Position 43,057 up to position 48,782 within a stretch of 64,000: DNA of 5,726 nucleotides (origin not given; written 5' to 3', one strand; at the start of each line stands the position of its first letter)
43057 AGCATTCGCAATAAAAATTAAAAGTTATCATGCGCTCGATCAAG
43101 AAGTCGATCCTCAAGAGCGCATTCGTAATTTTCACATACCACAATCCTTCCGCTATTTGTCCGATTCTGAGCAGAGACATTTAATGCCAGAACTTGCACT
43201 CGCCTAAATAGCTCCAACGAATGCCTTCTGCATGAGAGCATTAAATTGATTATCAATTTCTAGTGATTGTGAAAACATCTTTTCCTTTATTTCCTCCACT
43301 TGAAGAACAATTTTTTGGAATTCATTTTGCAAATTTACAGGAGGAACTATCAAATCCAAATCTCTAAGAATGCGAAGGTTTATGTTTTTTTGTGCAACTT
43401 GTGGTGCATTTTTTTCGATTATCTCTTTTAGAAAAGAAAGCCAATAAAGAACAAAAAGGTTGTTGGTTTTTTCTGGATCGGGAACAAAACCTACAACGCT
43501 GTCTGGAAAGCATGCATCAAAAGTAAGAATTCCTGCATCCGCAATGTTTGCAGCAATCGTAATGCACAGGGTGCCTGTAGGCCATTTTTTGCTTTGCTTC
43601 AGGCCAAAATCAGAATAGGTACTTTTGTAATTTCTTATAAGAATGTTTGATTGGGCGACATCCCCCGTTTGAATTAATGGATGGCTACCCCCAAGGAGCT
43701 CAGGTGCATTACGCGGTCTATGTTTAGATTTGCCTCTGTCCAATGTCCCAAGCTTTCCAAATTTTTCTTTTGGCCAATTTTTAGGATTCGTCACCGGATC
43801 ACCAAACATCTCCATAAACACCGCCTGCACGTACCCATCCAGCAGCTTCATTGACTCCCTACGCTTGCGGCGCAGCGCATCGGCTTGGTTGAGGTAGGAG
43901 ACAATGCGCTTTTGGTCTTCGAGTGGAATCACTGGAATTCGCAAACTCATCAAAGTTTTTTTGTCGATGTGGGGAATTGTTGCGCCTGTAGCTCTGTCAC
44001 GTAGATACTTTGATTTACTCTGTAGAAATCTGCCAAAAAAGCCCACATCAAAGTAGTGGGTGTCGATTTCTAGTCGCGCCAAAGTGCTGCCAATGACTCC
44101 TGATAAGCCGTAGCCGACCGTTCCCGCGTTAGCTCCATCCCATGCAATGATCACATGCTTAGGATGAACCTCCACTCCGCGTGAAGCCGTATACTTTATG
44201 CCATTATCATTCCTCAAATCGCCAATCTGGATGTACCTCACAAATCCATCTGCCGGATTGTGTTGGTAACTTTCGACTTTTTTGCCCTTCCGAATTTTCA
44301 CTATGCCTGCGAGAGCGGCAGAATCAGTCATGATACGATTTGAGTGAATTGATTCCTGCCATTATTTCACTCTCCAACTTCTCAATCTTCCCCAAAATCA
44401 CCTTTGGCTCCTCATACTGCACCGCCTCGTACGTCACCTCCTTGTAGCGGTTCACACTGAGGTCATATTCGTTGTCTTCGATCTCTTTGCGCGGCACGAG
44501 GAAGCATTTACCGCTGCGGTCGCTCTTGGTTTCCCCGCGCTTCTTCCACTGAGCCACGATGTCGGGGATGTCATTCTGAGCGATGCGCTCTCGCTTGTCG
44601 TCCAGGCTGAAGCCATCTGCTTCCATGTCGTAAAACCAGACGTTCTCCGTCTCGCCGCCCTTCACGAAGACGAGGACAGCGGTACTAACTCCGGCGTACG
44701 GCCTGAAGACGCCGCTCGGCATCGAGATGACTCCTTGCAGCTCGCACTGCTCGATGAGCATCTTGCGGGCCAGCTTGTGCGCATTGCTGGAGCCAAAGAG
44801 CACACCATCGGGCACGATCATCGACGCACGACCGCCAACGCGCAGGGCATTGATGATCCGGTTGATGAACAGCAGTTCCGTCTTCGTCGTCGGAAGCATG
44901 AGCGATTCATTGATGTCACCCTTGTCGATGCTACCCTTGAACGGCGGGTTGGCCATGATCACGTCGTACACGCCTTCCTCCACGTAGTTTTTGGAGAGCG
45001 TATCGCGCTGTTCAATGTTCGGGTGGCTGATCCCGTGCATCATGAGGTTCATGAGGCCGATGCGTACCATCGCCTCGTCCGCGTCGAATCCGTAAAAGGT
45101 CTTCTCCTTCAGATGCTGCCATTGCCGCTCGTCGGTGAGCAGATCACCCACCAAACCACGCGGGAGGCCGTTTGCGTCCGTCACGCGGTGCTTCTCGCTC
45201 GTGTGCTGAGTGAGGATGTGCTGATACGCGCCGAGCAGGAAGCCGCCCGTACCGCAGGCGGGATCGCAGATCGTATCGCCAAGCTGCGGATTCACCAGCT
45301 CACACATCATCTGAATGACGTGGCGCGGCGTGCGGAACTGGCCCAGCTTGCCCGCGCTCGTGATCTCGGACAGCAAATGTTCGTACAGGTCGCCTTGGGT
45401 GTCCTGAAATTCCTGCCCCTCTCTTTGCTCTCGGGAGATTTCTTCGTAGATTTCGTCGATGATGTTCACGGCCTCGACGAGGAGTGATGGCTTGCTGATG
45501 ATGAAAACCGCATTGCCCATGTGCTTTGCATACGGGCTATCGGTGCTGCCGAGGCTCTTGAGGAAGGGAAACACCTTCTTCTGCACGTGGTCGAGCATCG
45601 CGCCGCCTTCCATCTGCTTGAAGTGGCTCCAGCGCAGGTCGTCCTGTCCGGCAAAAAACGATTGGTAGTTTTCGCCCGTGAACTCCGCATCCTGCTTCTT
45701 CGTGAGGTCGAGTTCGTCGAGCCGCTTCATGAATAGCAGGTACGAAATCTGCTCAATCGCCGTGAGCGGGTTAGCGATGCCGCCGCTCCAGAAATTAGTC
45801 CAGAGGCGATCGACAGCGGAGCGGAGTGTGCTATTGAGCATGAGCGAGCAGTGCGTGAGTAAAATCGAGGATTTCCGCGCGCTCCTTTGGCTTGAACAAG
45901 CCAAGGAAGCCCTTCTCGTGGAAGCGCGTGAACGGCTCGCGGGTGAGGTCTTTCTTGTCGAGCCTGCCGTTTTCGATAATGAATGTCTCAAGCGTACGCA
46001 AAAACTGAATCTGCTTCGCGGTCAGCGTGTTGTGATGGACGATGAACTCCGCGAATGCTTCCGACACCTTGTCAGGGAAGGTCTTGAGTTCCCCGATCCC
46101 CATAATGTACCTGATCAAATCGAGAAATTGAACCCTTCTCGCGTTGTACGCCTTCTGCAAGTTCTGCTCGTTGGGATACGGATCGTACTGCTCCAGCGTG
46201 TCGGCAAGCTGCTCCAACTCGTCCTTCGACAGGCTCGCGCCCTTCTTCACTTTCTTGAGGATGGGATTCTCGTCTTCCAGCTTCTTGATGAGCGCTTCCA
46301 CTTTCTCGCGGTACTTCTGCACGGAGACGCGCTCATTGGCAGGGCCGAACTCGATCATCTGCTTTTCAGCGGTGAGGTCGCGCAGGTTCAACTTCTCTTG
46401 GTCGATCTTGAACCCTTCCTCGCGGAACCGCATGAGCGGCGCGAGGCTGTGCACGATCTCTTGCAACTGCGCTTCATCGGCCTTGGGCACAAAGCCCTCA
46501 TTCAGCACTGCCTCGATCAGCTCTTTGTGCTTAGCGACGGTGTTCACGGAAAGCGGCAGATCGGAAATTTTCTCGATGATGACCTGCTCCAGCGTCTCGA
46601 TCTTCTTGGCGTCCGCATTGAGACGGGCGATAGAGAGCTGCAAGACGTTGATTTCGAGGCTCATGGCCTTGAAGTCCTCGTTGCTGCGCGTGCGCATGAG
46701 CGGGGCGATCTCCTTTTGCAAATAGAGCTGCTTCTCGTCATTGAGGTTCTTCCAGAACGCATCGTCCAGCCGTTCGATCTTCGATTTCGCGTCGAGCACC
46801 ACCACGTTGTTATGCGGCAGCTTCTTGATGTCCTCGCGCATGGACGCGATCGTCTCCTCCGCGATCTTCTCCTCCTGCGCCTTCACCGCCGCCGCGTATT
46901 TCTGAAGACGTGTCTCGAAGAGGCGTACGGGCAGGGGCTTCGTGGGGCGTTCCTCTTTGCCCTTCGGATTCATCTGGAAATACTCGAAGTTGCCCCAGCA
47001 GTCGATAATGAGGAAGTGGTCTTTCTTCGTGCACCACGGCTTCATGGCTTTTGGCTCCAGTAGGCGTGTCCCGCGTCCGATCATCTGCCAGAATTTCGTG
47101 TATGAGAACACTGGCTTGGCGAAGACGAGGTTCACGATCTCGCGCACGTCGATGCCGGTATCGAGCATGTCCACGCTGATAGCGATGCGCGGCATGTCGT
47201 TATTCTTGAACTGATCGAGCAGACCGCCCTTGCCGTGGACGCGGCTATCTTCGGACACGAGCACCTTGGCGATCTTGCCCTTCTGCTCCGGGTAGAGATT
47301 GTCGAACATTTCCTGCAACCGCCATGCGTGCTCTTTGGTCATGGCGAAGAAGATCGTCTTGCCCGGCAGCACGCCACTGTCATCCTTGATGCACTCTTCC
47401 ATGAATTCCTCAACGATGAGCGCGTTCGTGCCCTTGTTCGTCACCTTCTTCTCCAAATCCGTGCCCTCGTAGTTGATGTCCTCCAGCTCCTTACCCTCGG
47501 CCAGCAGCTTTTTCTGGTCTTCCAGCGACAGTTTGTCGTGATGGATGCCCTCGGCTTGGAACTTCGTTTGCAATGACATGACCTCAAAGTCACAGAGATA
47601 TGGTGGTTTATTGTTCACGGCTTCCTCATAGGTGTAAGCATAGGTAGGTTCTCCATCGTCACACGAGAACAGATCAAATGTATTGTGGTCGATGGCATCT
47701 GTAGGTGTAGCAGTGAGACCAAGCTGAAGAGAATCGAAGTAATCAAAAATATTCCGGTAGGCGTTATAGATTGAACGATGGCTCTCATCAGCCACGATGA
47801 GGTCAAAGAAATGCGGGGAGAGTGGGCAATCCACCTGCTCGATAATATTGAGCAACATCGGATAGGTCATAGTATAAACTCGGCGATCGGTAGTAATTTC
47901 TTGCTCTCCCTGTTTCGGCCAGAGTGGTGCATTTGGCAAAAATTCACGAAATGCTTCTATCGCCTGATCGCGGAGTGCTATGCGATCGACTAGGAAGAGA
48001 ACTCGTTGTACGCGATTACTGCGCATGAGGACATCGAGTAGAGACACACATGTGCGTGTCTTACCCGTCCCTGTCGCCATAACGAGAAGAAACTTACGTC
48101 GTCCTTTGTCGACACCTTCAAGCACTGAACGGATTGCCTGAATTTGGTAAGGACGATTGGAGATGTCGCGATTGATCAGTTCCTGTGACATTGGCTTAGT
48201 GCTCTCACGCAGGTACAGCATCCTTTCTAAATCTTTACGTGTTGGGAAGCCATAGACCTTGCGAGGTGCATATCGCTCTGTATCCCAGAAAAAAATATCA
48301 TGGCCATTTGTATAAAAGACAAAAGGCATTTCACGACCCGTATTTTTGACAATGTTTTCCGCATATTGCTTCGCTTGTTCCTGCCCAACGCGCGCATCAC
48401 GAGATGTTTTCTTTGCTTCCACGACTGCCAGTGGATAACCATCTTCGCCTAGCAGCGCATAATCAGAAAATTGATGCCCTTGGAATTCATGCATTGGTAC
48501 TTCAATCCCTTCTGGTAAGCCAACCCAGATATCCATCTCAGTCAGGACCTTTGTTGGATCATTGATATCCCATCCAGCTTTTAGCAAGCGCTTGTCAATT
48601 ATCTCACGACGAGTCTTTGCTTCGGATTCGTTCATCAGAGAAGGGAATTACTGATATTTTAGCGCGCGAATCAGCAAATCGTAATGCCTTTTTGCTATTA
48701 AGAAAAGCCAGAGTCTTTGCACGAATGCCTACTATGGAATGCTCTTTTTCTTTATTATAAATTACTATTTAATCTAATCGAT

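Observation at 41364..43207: PIN-GNAT-ASCH fusion translationally coupled to a stand-alone ASCH gene: candidate undescribed modified-base-sensing defence module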

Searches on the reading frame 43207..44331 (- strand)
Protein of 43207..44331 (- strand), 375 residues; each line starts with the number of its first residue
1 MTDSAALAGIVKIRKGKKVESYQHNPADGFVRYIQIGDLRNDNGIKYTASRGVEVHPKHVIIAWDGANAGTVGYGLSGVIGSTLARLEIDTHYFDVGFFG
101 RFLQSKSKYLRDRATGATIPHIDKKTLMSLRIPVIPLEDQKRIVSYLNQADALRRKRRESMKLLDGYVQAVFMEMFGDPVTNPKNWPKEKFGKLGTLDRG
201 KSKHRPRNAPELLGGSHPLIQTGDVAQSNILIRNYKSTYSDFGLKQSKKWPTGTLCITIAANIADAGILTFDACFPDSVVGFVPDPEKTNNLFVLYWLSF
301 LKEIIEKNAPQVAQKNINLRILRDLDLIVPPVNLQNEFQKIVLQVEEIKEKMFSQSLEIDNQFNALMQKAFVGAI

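Call 3: search_protein_families(library=pfam, proteins=[window:43207-44331:-], max_evalue=1)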
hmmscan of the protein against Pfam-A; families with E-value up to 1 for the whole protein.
window:43207-44331:- (375 aa): 2 families
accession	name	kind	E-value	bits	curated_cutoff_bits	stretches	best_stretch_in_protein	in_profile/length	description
PF01420.25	Methylase_S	-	9.7e-27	94.7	22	2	7-156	9-161/168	Type I restriction modification DNA specificity domain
PF18472.7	HP1451_C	-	0.17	12.4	25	0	15-62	19-66/67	HP1451 C-terminal domain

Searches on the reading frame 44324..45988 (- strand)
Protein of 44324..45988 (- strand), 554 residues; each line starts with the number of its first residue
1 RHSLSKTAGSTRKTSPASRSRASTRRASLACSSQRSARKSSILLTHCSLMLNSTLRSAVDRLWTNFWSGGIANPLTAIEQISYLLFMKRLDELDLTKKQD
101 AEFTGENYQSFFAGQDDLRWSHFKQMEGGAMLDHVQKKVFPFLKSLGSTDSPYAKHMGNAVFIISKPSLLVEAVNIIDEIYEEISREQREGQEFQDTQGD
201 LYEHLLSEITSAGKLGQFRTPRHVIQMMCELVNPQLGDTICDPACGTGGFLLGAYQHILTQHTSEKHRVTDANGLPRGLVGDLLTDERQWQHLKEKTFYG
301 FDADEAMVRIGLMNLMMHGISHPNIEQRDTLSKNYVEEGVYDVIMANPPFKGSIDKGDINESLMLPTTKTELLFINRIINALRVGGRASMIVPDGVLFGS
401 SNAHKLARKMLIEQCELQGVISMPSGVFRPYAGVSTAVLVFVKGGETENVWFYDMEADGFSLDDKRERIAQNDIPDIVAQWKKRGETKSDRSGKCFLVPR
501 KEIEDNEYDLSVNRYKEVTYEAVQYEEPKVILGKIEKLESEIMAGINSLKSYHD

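Call 69: search_protein_families(library=pfam, proteins=[window:44324-45988:-], max_evalue=0.001)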
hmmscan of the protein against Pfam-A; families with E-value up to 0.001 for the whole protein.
window:44324-45988:- (554 aa): 6 families
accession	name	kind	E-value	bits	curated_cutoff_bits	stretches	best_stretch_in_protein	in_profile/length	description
PF02384.22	N6_Mtase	-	2.6e-62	211.4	20.4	1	195-518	3-305/311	N-6 DNA Methylase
PF12161.14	HsdM_N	-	5.4e-16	59.9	24.5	1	55-176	1-134/135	HsdM N-terminal domain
PF01170.24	UPF0020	-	3e-12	47.1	22.3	1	228-363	20-144/197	RMKL-like, methyltransferase domain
PF07669.17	Eco57I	-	4.1e-08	33.9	25.3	1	328-427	55-170/171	Eco57I restriction-modification methylase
PF20473.4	MmeI_Mtase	-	0.00013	21.6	27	0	239-317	22-84/259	MmeI, DNA-methyltransferase domain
PF13847.12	Methyltransf_31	-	0.00057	20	27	0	294-394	27-113/145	Methyltransferase domain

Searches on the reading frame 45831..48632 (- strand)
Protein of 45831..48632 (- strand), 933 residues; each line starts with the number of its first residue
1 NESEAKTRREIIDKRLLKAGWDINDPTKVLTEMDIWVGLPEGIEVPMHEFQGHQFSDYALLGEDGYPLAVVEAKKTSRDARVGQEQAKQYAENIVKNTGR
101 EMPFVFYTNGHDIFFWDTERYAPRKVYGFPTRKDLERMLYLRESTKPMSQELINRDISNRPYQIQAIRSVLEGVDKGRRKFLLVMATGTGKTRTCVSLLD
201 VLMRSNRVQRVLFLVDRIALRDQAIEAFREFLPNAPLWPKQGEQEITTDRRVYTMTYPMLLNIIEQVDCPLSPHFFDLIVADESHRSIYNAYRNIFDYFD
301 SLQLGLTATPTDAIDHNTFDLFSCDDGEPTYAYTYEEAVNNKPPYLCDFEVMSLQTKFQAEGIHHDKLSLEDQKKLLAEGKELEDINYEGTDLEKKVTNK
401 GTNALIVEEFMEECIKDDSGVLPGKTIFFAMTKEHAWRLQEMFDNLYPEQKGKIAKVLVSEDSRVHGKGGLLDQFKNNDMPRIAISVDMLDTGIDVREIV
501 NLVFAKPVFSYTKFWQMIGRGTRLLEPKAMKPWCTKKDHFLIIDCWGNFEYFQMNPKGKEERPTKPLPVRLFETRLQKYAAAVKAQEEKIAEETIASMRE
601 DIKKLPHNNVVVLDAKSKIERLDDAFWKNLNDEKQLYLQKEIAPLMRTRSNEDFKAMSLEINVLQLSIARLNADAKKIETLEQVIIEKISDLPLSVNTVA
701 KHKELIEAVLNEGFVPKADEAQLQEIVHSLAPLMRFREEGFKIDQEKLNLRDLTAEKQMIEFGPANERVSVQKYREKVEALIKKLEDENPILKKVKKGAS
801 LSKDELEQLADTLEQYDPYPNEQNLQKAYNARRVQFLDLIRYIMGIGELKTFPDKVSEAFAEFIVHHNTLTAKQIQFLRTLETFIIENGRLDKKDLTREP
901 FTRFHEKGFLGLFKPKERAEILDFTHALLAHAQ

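Call 69: search_protein_families(library=pfam, proteins=[window:45831-48632:-], max_evalue=0.001)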
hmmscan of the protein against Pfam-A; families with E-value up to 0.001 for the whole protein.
window:45831-48632:- (933 aa): 6 families
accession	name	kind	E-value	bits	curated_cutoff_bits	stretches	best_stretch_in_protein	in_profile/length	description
PF04851.21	ResIII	-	3.8e-40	137.9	22.5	1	157-311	2-163/164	Type III restriction enzyme, res subunit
PF08463.15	EcoEI_R_C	-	1.5e-26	93.9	24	1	772-922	1-155/163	EcoEI R protein C-terminal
PF18766.7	SWI2_SNF2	-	2.1e-14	54.2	26.7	1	162-347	1-188/221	SWI2/SNF2 ATPase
PF00270.35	DEAD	-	5.5e-10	39.7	26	1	160-313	1-163/167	DEAD/DEAH box helicase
PF04313.20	HSDR_N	-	6.5e-09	36.4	25.1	1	56-121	128-195/198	Type I restriction enzyme R protein N terminus (HSDR_N)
PF00271.37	Helicase_C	-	3.3e-07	31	23.5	1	423-523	15-108/110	Helicase conserved C-terminal domain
